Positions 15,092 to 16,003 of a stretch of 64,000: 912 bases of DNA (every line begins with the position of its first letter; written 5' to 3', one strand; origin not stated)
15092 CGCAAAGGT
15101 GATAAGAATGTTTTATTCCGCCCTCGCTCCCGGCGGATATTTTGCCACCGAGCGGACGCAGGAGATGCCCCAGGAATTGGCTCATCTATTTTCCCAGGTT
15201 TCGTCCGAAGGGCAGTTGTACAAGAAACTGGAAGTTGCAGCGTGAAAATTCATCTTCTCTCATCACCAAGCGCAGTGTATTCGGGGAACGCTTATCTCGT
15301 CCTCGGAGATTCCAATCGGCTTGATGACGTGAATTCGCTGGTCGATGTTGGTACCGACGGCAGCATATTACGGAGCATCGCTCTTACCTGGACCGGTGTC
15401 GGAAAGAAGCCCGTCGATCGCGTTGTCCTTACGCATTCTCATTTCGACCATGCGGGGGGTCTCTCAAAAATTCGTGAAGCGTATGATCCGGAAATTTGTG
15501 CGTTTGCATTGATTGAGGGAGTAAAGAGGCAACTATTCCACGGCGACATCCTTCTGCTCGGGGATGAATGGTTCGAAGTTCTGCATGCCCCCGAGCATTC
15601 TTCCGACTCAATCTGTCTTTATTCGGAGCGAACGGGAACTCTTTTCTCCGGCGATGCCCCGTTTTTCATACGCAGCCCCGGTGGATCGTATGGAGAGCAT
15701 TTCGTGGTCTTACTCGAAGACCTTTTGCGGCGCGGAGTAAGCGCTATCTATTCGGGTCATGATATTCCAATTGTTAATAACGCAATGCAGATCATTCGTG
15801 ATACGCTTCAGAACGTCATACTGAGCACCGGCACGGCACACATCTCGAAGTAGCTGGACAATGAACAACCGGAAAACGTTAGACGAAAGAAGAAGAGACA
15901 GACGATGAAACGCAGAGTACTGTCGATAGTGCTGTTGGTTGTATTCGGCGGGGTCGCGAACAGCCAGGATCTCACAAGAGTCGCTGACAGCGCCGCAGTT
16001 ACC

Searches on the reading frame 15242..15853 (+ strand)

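Call 8: search_protein_families(library=pfam, proteins=[window:15242-15853:+], max_evalue=0.001)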
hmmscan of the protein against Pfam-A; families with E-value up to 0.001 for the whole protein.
window:15242-15853:+ (203 aa): 2 families
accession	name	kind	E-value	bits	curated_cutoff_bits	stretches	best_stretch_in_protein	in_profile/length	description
PF00753.33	Lactamase_B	-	8.6e-21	75.2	22.7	1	14-141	5-152/196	Metallo-beta-lactamase superfamily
PF12706.13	Lactamase_B_2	-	4.3e-06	26.9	27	1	54-97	25-69/200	Beta-lactamase superfamily domain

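Call 65: search_protein_families(library=ncbifam, proteins=[window:15242-15850:+], max_evalue=0.001)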
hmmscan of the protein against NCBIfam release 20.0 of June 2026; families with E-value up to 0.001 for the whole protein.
window:15242-15850:+ (203 aa): 10 families
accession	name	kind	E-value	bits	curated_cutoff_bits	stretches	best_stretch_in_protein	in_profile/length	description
TIGR03413.1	GSH_gloB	equivalog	7e-14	51.8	200.8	1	33-141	24-129/248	hydroxyacylglutathione hydrolase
NF007597.0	PRK10241.1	equivalog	2.1e-07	30.5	421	1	32-141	25-130/251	hydroxyacylglutathione hydrolase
NF012229.1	bla_class_B_core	domain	2.7e-07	30.9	100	1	30-79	25-73/139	metallo-beta-lactamase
NF047979.1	lactonase_AidB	equivalog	6.9e-06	25.5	360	1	33-84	64-120/271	AidB family quorum-quenching N-acyl homoserine lactonase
TIGR04559.1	SoxH_rel_PQQ_2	hypoth_equivalog_domain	1.5e-05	24.6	280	0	33-81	43-91/283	quinoprotein relay system zinc metallohydrolase 2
TIGR04558.1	SoxH_rel_PQQ_1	hypoth_equivalog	1.8e-05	24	300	0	104-147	142-185/285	quinoprotein relay system zinc metallohydrolase 1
NF047919.1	lactonase_YtnP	equivalog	0.0002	20.6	425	1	48-79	90-121/274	YtnP family quorum-quenching lactonase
NF008580.0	PRK11539.1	equivalog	0.00035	19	969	1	48-85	547-581/758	ComEC family protein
NF002553.0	PRK02113.1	equivalog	0.00039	19.9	386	1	33-79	48-88/252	MBL fold metallo-hydrolase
NF000469.2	CAR_gen_B3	exception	0.00091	18.3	500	0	52-79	107-134/311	CAR family subclass B3 metallo-beta-lactamase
